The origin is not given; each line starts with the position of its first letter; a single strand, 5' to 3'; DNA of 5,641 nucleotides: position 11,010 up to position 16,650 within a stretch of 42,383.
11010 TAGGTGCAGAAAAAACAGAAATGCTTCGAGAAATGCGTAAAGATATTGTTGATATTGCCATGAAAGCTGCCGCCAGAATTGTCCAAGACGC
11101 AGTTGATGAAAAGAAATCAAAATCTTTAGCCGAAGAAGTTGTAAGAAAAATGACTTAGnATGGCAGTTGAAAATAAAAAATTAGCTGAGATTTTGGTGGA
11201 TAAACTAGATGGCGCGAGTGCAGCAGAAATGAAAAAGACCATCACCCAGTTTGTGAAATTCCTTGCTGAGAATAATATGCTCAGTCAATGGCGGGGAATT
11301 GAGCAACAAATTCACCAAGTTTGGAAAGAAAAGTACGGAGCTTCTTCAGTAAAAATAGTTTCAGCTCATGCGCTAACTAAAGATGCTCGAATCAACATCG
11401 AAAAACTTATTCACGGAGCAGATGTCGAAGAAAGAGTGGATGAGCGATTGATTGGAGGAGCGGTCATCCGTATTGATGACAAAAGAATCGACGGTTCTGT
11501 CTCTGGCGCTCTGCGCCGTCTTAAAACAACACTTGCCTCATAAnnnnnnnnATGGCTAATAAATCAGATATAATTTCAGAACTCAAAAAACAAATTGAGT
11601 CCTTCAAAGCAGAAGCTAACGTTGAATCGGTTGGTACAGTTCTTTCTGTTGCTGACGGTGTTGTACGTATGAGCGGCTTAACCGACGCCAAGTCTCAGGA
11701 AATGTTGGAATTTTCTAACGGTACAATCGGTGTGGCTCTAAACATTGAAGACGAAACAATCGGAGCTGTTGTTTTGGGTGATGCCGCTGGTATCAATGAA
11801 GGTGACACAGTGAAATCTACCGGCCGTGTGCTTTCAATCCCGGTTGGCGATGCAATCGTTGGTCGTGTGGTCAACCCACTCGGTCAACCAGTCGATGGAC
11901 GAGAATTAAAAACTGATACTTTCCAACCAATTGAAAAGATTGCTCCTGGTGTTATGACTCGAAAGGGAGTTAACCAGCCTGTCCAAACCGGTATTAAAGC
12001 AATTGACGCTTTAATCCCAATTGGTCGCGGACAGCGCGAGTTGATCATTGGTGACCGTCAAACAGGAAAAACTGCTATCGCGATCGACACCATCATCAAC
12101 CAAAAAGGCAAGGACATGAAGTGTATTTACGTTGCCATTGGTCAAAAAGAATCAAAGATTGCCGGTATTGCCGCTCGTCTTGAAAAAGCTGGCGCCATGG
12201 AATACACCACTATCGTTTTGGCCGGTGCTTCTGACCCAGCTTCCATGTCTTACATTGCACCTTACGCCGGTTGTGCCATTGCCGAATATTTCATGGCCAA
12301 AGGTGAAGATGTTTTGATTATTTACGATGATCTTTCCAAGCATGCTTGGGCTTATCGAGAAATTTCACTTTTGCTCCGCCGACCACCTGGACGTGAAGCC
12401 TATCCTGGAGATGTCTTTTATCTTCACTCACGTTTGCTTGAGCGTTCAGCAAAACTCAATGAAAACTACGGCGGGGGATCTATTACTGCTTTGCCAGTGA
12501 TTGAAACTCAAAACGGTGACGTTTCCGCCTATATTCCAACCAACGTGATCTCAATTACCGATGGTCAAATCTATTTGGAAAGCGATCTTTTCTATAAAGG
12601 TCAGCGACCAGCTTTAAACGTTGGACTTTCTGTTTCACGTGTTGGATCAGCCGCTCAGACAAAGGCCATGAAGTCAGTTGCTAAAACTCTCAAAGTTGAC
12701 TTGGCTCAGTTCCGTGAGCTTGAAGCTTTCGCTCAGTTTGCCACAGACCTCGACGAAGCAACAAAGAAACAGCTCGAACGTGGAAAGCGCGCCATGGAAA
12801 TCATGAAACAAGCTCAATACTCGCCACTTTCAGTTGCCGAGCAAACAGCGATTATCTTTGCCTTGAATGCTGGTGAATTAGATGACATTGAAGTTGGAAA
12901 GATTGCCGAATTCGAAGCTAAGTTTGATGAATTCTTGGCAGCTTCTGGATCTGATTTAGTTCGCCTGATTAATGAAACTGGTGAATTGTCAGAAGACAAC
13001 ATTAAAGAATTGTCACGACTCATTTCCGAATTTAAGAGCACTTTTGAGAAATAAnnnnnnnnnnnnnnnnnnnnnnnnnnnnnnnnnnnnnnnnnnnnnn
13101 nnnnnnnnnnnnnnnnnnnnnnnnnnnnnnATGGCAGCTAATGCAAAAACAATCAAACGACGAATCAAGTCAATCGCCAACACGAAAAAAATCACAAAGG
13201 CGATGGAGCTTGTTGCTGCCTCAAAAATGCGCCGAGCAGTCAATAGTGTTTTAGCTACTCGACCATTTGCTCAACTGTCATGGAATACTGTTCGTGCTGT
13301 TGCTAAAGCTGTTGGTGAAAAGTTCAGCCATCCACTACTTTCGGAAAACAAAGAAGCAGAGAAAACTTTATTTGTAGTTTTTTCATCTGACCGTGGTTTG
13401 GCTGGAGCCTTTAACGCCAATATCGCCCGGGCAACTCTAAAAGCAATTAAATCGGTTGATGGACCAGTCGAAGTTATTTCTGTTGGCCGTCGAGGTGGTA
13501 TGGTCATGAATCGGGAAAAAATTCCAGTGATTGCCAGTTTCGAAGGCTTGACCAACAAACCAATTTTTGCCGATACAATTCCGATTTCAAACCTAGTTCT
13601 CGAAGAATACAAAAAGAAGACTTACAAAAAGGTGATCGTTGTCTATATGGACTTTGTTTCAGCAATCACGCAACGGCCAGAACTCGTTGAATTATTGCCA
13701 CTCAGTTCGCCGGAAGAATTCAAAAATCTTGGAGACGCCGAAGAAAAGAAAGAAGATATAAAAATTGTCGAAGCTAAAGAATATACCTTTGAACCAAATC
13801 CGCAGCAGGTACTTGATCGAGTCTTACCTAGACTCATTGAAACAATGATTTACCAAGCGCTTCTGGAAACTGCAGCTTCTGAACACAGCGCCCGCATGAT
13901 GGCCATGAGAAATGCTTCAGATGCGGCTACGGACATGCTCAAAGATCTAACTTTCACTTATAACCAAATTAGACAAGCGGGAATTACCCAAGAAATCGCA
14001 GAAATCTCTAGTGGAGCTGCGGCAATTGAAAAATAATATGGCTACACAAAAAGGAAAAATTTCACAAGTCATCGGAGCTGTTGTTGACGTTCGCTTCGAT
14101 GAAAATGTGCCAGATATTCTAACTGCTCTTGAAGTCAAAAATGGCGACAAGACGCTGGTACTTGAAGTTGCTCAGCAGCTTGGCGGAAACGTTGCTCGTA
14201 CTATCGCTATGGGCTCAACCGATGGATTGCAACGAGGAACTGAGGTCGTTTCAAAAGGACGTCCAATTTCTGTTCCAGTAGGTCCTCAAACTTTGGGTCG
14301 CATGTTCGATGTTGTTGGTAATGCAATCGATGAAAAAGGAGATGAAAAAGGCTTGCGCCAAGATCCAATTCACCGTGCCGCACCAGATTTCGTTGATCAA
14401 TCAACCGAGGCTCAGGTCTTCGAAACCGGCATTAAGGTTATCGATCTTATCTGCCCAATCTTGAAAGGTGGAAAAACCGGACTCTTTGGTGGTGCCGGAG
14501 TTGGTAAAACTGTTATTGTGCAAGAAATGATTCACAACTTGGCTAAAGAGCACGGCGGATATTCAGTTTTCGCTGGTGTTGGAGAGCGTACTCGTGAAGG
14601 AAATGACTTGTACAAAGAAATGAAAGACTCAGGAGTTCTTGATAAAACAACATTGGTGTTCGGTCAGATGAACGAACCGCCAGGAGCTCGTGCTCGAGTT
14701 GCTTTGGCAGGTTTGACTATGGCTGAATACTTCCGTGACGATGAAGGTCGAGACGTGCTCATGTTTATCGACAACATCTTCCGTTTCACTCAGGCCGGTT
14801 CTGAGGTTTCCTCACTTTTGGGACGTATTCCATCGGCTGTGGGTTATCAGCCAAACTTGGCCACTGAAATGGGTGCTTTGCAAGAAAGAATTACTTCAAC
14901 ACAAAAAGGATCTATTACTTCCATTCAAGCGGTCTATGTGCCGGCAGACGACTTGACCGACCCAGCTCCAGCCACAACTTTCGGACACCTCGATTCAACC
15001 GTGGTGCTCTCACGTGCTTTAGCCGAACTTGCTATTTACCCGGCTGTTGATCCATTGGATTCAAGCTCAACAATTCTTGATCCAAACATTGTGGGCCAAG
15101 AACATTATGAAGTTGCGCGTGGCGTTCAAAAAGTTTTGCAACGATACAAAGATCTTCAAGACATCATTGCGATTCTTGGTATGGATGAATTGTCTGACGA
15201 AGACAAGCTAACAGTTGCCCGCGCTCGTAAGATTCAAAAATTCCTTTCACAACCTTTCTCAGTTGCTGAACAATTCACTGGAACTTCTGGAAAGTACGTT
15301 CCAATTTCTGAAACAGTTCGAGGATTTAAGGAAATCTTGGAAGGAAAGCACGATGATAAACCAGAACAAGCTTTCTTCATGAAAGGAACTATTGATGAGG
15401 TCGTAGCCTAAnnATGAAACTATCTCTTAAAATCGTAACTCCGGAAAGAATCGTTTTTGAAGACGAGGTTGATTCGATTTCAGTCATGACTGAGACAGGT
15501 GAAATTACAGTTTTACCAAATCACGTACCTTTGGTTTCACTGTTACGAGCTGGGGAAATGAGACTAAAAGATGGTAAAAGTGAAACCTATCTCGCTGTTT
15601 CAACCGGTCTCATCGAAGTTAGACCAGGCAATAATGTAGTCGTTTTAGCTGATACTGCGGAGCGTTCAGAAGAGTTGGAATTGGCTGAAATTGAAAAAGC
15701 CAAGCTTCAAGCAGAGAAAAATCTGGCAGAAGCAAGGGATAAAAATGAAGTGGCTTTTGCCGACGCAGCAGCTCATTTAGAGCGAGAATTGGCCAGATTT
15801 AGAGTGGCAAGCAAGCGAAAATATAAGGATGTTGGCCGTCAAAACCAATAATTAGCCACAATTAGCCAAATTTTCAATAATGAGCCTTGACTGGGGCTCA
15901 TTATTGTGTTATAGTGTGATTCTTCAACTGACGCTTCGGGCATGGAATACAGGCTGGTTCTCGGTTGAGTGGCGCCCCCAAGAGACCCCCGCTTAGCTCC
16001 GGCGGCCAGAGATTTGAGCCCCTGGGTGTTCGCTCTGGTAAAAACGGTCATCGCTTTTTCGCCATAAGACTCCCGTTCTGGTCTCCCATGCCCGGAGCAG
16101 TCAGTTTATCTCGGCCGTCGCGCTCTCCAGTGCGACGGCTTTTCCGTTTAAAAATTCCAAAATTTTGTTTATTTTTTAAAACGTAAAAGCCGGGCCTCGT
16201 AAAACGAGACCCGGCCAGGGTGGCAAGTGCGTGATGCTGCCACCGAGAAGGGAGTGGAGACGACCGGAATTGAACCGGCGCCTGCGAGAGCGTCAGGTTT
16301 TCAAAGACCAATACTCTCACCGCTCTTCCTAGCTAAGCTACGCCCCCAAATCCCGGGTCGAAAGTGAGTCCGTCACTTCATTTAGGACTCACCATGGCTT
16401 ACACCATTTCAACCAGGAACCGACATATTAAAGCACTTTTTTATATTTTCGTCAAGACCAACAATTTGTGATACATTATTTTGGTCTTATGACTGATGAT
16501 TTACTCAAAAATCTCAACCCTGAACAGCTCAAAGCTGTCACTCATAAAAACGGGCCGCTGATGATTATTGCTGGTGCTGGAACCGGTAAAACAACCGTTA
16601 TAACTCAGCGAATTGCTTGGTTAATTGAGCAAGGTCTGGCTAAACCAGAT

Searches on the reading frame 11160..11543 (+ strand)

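Call 56: search_protein_families(library=pfam, proteins=[window:11160-11543:+], max_evalue=0.001)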
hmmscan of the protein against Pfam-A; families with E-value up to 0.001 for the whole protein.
window:11160-11543:+ (127 aa): 1 family
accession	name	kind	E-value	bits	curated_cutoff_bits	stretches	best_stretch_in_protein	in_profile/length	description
PF00213.23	OSCP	-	1.1e-18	68.4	22.3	1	18-125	63-172/172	ATP synthase delta (OSCP) subunit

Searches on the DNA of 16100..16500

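Call 44: search_rna_families(source=window, start=16100, end=16500, threshold=evalue, max_evalue=1, show_alignments=2)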
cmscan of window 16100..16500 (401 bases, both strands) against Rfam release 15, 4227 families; matches with E-value up to 1: 4.
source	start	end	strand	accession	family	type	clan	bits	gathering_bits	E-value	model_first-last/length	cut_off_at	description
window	16255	16347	-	RF00005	tRNA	Gene; tRNA;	CL00001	41.5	29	1.3e-07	1-71/71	no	tRNA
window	16130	16201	-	RF03494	mir-4680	Gene; miRNA;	-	20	78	0.41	1-69/69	no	mir-4680 microRNA precursor family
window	16131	16203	+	RF04230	mir-9261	Gene; miRNA;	-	18.4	86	0.51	1-92/92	no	mir-9261 microRNA precursor family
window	16254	16302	+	RF04354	Plastid-ycf2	Cis-reg;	-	17.2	65.7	0.7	1-75/75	no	Plastid-ycf2 5UTR RNA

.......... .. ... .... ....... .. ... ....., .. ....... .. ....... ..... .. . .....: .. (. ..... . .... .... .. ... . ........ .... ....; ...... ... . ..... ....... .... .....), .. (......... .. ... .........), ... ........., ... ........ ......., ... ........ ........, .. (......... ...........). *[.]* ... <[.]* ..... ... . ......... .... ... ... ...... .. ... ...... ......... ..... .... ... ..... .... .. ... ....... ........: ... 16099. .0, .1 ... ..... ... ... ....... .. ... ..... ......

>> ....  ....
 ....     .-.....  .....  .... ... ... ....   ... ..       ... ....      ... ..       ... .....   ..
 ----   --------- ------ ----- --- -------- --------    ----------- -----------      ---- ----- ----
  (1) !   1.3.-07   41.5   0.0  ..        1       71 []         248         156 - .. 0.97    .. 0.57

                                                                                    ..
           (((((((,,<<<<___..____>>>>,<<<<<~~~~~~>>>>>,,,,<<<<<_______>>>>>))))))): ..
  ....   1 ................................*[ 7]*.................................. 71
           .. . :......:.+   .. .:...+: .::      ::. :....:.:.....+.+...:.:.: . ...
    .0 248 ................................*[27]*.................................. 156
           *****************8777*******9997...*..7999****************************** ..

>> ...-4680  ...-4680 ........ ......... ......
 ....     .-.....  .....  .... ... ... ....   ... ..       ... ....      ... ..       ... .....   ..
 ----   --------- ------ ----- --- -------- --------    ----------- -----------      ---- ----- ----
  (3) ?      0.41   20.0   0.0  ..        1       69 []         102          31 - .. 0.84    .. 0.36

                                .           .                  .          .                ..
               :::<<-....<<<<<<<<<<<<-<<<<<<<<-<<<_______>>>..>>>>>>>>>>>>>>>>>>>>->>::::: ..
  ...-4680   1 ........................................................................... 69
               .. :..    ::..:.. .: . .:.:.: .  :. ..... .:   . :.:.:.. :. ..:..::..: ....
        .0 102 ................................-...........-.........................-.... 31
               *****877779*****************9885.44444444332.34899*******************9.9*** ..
